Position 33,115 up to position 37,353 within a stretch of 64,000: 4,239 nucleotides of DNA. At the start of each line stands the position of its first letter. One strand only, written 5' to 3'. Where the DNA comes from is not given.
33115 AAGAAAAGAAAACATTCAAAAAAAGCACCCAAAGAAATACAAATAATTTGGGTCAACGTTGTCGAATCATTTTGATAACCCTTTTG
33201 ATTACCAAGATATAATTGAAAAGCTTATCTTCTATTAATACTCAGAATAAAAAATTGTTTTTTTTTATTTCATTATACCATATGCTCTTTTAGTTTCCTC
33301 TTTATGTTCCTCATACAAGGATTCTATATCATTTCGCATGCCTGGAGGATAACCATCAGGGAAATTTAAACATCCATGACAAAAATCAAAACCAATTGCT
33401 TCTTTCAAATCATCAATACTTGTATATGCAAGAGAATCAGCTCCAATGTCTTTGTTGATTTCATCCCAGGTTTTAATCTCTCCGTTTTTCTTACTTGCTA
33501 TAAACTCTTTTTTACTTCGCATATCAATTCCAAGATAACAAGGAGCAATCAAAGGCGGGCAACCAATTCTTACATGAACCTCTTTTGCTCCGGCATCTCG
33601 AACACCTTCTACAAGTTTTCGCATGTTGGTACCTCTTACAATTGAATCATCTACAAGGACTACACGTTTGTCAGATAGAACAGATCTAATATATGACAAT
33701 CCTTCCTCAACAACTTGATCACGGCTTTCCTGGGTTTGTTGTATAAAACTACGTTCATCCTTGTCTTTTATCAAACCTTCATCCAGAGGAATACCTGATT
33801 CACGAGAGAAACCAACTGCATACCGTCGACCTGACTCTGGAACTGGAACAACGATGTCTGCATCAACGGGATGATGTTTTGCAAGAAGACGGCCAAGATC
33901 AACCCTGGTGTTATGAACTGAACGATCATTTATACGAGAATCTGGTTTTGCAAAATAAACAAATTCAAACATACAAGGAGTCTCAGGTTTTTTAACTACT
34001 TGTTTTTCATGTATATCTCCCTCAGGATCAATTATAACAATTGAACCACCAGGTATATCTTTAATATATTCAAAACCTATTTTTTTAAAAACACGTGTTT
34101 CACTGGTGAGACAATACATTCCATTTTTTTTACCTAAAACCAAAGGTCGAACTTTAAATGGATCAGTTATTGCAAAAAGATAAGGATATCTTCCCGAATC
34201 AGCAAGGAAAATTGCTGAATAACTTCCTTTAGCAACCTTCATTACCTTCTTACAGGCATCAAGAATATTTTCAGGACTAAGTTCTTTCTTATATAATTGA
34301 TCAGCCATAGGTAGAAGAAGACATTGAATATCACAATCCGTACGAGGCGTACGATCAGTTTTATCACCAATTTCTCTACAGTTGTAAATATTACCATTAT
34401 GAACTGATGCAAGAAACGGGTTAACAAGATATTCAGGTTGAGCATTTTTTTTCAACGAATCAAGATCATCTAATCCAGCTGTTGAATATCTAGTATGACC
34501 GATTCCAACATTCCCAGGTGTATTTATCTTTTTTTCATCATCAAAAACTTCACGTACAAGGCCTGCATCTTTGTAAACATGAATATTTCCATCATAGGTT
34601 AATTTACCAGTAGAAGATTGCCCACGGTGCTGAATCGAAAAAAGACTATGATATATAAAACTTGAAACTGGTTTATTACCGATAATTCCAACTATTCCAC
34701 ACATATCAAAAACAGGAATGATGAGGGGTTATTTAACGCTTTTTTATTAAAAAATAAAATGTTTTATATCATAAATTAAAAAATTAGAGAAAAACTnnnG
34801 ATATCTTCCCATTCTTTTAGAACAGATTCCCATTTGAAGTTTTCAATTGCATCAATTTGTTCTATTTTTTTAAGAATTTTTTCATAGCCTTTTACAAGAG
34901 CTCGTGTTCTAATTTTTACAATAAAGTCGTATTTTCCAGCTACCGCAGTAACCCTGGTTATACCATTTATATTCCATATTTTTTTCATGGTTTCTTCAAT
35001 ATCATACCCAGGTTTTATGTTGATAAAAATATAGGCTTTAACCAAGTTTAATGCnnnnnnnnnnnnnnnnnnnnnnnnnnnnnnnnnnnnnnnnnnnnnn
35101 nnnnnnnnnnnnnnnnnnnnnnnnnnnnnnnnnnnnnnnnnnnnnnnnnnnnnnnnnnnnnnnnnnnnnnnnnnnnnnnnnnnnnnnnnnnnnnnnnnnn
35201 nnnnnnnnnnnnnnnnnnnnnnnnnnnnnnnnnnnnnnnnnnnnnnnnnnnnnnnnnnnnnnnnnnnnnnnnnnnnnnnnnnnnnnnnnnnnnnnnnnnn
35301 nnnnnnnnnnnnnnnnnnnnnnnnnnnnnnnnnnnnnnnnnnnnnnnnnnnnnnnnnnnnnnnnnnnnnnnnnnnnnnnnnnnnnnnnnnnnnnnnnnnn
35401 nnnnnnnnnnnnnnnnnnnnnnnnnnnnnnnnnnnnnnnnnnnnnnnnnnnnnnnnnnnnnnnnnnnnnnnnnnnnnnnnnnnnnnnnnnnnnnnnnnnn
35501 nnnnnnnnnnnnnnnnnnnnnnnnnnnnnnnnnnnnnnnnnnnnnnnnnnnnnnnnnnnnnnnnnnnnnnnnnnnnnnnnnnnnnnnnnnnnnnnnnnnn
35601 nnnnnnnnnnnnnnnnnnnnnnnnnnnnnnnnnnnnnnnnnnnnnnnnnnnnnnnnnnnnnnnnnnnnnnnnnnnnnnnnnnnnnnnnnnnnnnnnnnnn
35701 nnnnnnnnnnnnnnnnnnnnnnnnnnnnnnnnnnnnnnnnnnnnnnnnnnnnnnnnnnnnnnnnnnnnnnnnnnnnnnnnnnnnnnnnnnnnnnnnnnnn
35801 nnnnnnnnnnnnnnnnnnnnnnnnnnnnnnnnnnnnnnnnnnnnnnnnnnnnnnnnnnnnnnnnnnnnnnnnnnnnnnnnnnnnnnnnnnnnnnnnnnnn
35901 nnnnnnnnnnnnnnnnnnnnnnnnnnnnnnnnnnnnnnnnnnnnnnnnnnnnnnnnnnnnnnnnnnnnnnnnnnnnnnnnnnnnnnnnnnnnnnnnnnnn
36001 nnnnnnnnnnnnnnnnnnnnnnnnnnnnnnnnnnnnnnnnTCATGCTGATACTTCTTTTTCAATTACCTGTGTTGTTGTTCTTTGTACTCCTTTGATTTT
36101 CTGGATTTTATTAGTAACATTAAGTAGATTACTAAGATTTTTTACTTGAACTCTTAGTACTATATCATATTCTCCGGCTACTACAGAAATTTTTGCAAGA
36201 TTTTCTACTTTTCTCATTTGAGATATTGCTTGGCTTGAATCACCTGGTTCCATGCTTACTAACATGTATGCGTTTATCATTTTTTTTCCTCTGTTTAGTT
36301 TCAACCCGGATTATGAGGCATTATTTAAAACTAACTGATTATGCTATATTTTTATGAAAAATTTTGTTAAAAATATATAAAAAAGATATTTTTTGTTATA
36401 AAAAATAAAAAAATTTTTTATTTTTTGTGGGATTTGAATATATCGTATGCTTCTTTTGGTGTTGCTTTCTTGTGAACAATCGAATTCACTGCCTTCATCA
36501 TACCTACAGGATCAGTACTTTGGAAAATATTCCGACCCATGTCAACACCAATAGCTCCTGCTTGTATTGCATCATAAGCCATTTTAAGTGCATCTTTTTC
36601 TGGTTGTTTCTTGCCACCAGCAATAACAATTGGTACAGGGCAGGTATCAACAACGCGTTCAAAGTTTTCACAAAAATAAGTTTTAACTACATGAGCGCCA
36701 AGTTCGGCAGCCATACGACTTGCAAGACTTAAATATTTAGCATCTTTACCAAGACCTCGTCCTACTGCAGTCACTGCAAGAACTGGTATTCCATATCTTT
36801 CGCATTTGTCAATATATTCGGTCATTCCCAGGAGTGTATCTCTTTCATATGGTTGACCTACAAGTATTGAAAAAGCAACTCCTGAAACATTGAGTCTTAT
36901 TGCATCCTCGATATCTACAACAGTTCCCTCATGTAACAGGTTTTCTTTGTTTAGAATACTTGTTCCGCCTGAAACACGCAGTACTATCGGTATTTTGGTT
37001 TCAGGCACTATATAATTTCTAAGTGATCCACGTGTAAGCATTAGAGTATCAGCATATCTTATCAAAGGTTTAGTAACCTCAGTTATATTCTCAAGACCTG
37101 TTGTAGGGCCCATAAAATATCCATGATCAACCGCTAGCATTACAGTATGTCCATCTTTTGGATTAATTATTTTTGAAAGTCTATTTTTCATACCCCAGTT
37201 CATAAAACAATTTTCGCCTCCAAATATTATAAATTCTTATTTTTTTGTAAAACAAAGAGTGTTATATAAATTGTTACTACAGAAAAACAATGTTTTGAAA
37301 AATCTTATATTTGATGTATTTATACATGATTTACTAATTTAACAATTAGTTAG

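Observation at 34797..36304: A DMT/EamA-type permease is fused to a RAM (Lrp/AsnC ligand-binding) domain and co-transcribed with a stand-alone RAM protein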

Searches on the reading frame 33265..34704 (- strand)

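Call 3: search_protein_families(library=pfam, proteins=[window:33265-34704:-], max_evalue=1)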
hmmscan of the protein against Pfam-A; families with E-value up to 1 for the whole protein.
window:33265-34704:- (479 aa): 3 families
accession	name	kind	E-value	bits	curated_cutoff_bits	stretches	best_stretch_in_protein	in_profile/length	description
PF00156.33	Pribosyltran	-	6.9e-08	32.4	26.3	1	282-378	30-120/158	Phosphoribosyl transferase domain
PF13522.11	GATase_6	-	5e-07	30.2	27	1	57-202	3-130/130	Glutamine amidotransferase domain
PF13537.11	GATase_7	-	1.6e-06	28.6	25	1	83-206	8-121/123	Glutamine amidotransferase domain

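Call 4: search_protein_families(library=ncbifam, proteins=[window:33265-34704:-], max_evalue=1)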
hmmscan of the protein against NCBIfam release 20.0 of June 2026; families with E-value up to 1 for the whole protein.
window:33265-34704:- (479 aa): 19 families
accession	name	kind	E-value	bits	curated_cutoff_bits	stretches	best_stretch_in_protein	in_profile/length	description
TIGR01134.1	purF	equivalog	8.1e-111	371.4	350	1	2-447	1-428/432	amidophosphoribosyltransferase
NF001484.0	PRK00331.1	subfamily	3.6e-24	85.1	381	1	1-228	1-219/601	isomerizing glutamine--fructose-6-phosphate transaminase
TIGR01135.1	glmS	equivalog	1.7e-20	73.1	418.05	1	2-214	1-205/607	glutamine--fructose-6-phosphate transaminase (isomerizing)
TIGR01536.1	asn_synth_AEB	equivalog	1.3e-06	27.7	267.1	1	2-210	1-170/517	asparagine synthase (glutamine-hydrolyzing)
NF002620.0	PRK02277.1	subfamily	3.3e-05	23.6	115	1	279-378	84-174/201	orotate phosphoribosyltransferase-like protein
NF040646.1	HPT_Archaea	equivalog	5.7e-05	22.8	200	1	275-376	47-145/184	hypoxanthine/guanine phosphoribosyltransferase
NF002635.0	PRK02304.1-4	subfamily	0.0011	18.5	146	1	291-375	64-145/188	adenine phosphoribosyltransferase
NF045507.1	transregGfcR_Halo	equivalog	0.003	17.1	300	1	281-376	96-184/215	transcriptional regulator GfcR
TIGR01251.1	ribP_PPkin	subfamily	0.0039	16.1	113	1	342-383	207-248/309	ribose-phosphate diphosphokinase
NF002095.0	PRK00934.1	equivalog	0.013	14.7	296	1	343-386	203-246/287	ribose-phosphate diphosphokinase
NF009211.0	PRK12560.1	equivalog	0.019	14.7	188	1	277-376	47-145/187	adenine phosphoribosyltransferase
NF004689.0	PRK06031.1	equivalog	0.031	13.5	175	1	341-378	150-187/233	phosphoribosyltransferase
NF006605.0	PRK09162.1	equivalog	0.035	13.5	181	1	342-378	95-131/183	hypoxanthine-guanine phosphoribosyltransferase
TIGR03104.1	trio_amidotrans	equivalog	0.043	12.1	570.1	1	56-113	33-85/589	N-acetylglutaminylglutamine amidotransferase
NF003549.0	PRK05205.1-5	equivalog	0.05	13.1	138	1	328-373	84-127/182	bifunctional pyr operon transcriptional regulator/uracil phosphoribosyltransferase PyrR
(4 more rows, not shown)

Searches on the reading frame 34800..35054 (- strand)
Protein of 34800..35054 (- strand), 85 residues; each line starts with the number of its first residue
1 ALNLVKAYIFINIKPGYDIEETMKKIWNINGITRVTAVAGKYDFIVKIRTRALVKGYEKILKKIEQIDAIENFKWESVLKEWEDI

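Call 40: search_solved_structures(query=window:34800-35054:-, max_evalue=0.1, show_alignments=5)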
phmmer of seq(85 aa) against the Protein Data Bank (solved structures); distinct sequences matched with E-value up to 0.1: 10.
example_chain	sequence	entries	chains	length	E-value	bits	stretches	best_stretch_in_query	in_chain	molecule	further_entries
2cg4_A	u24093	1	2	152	0.027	18.2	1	7-75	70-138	REGULATORY PROTEIN ASNC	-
2zbc_A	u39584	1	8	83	0.027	18.1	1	6-68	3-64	83aa long hypothetical transcriptional regulator asnC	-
2e1a_A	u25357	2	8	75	0.029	18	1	5-70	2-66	75aa long hypothetical regulatory protein AsnC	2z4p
2cvi_A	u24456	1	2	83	0.033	17.9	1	5-71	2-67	75aa long hypothetical regulatory protein AsnC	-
2pmh_A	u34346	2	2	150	0.051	17.3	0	17-80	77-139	150aa long hypothetical transcriptional regulator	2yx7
2e7w_A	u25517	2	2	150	0.052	17.2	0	17-80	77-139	150aa long hypothetical transcriptional regulator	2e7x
2efn_A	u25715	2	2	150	0.052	17.2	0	17-80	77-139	150aa long hypothetical transcriptional regulator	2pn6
2efq_A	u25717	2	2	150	0.066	16.9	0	17-80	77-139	150aa long hypothetical transcriptional regulator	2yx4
2cyy_A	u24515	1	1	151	0.069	16.8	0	6-74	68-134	Putative HTH-type transcriptional regulator PH1519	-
2efo_A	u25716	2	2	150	0.075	16.7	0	21-80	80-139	150aa long hypothetical transcriptional regulator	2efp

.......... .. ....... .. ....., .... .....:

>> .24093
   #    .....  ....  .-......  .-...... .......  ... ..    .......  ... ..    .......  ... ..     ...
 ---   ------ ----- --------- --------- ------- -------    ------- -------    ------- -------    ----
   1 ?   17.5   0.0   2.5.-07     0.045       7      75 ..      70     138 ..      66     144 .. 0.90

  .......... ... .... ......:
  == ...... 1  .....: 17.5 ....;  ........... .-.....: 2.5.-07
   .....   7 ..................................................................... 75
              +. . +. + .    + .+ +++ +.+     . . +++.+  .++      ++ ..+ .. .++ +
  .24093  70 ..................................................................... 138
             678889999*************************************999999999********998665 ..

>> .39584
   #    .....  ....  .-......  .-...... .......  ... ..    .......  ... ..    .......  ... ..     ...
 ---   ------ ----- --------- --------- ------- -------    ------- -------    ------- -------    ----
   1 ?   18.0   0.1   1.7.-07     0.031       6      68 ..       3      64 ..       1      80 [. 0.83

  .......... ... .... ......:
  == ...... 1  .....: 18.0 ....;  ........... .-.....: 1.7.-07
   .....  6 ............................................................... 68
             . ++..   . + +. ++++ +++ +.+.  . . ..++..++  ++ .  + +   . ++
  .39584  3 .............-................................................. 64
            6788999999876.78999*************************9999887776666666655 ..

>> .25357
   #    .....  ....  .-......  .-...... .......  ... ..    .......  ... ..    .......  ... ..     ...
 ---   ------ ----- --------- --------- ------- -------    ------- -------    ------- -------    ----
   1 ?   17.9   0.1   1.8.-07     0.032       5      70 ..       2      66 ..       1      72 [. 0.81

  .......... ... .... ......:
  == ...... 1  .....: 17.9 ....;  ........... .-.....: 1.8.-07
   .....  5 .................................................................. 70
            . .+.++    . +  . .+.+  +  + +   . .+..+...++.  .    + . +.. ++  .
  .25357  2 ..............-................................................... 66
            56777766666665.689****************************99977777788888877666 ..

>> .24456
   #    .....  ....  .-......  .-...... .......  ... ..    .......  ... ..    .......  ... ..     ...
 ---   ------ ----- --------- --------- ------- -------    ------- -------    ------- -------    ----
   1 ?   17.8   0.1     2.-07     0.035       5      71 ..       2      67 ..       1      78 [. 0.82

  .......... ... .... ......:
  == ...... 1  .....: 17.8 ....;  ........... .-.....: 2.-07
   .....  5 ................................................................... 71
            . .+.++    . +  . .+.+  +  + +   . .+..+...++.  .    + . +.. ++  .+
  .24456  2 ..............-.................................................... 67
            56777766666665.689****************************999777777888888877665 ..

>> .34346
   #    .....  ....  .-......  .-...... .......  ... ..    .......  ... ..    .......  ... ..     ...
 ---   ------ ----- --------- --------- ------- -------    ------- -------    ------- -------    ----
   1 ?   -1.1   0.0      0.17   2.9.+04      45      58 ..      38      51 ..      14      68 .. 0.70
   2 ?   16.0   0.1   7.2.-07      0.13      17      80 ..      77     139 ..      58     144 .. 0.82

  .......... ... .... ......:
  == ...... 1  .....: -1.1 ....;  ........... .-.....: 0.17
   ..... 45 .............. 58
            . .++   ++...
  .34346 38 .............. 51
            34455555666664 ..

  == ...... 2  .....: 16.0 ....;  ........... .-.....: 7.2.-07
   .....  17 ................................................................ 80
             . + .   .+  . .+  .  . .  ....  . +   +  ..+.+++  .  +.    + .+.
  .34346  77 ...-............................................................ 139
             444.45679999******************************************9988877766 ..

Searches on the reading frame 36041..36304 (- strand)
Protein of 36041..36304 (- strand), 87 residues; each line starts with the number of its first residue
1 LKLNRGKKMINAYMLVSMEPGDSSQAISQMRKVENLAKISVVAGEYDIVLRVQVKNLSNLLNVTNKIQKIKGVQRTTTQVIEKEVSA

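Call 3: search_protein_families(library=pfam, proteins=[window:36041-36304:-], max_evalue=1)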
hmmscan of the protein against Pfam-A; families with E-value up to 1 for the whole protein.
window:36041-36304:- (87 aa): 4 families
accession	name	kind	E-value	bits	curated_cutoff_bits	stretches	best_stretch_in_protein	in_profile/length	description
PF01037.27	AsnC_trans_reg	-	3e-11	43.5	25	1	15-81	2-70/73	Lrp/AsnC ligand binding domain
PF13291.12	ACT_4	-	0.00035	21.6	27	1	35-75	33-77/80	ACT domain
PF05058.17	ActA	-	0.0048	15.8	23.8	1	6-80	428-498/633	ActA Protein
PF19349.4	DUF5927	-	0.023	14.2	27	1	18-71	149-201/300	Family of unknown function (DUF5927)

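Call 4: search_protein_families(library=ncbifam, proteins=[window:36041-36304:-], max_evalue=1)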
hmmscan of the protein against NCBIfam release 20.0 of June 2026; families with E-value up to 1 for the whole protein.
window:36041-36304:- (87 aa): 4 families
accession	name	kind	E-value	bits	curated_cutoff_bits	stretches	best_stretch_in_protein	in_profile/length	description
NF040947.1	trans_reg_LysM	equivalog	1.1e-08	34.9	180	1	8-84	58-135/136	HTH-type transcriptional regulator LysM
NF008384.0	PRK11179.1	equivalog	2e-05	24.5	227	1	21-80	81-141/153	transcriptional regulator AsnC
NF008370.0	PRK11169.1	equivalog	0.002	17.8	233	1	29-85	96-153/164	leucine-responsive transcriptional regulator Lrp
NF002085.0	PRK00915.1-2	subfamily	0.0022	16.8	517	1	37-85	448-496/504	2-isopropylmalate synthase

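Call 39: search_solved_structures(query=window:36044-36280:-, max_evalue=0.01, show_alignments=5)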
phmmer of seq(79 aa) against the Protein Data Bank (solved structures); distinct sequences matched with E-value up to 0.01: 8.
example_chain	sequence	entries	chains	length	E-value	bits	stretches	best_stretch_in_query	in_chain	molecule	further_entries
2cyy_A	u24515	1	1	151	2.7e-07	33.8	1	4-75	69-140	Putative HTH-type transcriptional regulator PH1519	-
2zbc_A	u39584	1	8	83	2.9e-07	33.8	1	1-74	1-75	83aa long hypothetical transcriptional regulator asnC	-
1ri7_A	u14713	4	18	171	3.9e-07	33.4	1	4-75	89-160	Putative transcriptional regulator | Putative HTH-type transcriptional regulator PH1519 | Uncharacterized HTH-type transcriptional regulator PH1519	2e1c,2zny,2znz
7fby_A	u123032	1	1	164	5e-06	29.9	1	3-73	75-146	Transcriptional regulatory protein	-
9w4v_A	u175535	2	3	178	5.9e-06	29.7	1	3-73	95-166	Uncharacterized HTH-type transcriptional regulator PH0140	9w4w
2cvi_A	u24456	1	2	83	8.9e-06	29.1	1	1-73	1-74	75aa long hypothetical regulatory protein AsnC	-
2e1a_A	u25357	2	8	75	1e-05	28.9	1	1-72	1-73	75aa long hypothetical regulatory protein AsnC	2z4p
2djw_A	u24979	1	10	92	0.00019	24.9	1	1-71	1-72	probable transcriptional regulator, AsnC family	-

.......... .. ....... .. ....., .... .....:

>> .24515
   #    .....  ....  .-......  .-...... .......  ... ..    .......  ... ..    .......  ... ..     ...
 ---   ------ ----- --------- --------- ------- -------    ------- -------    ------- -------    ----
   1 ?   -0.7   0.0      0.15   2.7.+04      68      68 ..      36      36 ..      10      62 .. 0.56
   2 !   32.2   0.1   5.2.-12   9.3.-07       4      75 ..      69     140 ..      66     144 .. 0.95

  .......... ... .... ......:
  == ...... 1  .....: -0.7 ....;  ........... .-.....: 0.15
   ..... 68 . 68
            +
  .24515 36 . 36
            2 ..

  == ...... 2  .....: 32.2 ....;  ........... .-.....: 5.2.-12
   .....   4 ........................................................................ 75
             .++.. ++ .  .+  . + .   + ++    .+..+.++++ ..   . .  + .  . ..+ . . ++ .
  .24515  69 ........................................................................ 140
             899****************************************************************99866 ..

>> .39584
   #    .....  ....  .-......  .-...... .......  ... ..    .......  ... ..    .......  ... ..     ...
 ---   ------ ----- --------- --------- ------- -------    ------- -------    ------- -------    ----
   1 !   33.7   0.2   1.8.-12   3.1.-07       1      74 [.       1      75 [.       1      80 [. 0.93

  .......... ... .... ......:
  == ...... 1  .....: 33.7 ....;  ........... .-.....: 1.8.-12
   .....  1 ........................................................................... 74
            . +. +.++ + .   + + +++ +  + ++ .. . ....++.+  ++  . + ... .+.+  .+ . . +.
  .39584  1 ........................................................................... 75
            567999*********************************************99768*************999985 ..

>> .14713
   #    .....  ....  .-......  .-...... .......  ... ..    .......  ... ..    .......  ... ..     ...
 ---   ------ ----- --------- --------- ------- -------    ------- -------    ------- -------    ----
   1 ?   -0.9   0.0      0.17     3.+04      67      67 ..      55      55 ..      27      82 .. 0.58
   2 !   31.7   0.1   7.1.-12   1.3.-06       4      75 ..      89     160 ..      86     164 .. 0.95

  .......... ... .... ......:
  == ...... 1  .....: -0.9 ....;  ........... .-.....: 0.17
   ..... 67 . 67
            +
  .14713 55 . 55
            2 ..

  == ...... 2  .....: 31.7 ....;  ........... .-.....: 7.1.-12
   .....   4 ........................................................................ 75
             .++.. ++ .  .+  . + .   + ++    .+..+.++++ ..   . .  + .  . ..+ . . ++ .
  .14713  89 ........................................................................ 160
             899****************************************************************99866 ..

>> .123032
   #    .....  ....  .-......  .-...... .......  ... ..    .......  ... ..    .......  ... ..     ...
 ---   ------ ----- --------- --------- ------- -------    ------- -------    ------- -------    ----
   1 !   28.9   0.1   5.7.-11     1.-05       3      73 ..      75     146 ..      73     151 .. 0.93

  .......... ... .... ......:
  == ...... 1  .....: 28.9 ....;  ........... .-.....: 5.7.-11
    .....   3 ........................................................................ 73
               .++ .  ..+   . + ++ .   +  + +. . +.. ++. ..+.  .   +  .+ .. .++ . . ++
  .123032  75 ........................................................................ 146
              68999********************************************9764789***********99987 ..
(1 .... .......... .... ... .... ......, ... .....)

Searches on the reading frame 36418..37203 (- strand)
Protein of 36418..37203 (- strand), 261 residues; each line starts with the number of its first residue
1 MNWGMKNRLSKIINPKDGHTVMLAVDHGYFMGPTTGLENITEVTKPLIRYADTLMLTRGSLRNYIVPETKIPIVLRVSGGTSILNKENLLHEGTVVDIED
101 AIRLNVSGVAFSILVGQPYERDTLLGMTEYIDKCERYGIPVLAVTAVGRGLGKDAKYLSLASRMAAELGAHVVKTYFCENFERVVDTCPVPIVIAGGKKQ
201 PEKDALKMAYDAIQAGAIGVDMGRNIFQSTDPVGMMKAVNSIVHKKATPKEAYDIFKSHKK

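Call 3: search_protein_families(library=pfam, proteins=[window:36418-37203:-], max_evalue=1)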
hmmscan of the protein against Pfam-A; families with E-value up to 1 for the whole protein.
window:36418-37203:- (261 aa): 4 families
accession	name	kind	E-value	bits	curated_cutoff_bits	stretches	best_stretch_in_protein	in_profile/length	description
PF01791.15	DeoC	-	9e-24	84.8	23.8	1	20-229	1-229/229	DeoC/LacD family aldolase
PF05690.20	ThiG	-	0.024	14.4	23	1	179-244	165-225/247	Thiazole biosynthesis protein ThiG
PF22649.2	Cgl0159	-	0.041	13.6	27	1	161-231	168-240/251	Cgl0159-like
PF00766.25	ETF_alpha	-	0.18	12.2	27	1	144-173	8-36/81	Electron transfer flavoprotein FAD-binding domain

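Call 4: search_protein_families(library=ncbifam, proteins=[window:36418-37203:-], max_evalue=1)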
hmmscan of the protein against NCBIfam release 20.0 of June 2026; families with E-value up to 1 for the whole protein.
window:36418-37203:- (261 aa): 13 families
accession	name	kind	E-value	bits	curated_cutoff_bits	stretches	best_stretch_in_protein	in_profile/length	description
NF006081.0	PRK08227.1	equivalog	5.2e-116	387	297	1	1-260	32-290/291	3-hydroxy-5-phosphonooxypentane-2,4-dione thiolase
NF005556.0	PRK07226.1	subfamily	1.6e-59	201.5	241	1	2-257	3-265/267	2-amino-3,7-dideoxy-D-threo-hept-6-ulosonate synthase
TIGR01949.1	ADH_synth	equivalog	1.7e-53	181.9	299.45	1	4-252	2-253/255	2-amino-3,7-dideoxy-D-threo-hept-6-ulosonate synthase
NF040816.1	Fbpase1_Arch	equivalog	2e-38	132.4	430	1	3-254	6-268/271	class I fructose-bisphosphate aldolase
NF041223.1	BagB_FevI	exception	5.5e-25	88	500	1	3-245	7-256/257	bagremycin/ferroverdin biosynthesis DhnA-type aldolase BagB/FevI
NF006704.0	PRK09250.1-1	equivalog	4.1e-13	48.9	277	2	18-176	38-209/308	class I fructose-bisphosphate aldolase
NF005321.0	PRK06852.1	equivalog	7.4e-13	48.3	420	1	89-259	122-307/308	aldolase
TIGR00343.1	TIGR00343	equivalog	0.0067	16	438.45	1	189-251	199-256/287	pyridoxal 5'-phosphate synthase lyase subunit PdxS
TIGR03151.1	enACPred_II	equivalog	0.011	15.1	453.1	1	130-229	101-196/307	enoyl-[acyl-carrier-protein] reductase FabK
NF003215.0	PRK04180.1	equivalog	0.012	15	395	1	186-248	207-264/298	pyridoxal 5'-phosphate synthase lyase subunit PdxS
NF005442.0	PRK07028.1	equivalog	0.036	12.6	593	1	181-247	154-214/430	bifunctional hexulose-6-phosphate synthase/ribonuclease regulator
NF010386.0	PRK13813.1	equivalog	0.057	13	208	1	204-244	178-214/216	orotidine 5'-phosphate decarboxylase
TIGR02280.1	PaaB1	equivalog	0.12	11.9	345.15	1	127-195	31-99/256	2-(1,2-epoxy-1,2-dihydrophenyl)acetyl-CoA isomerase PaaG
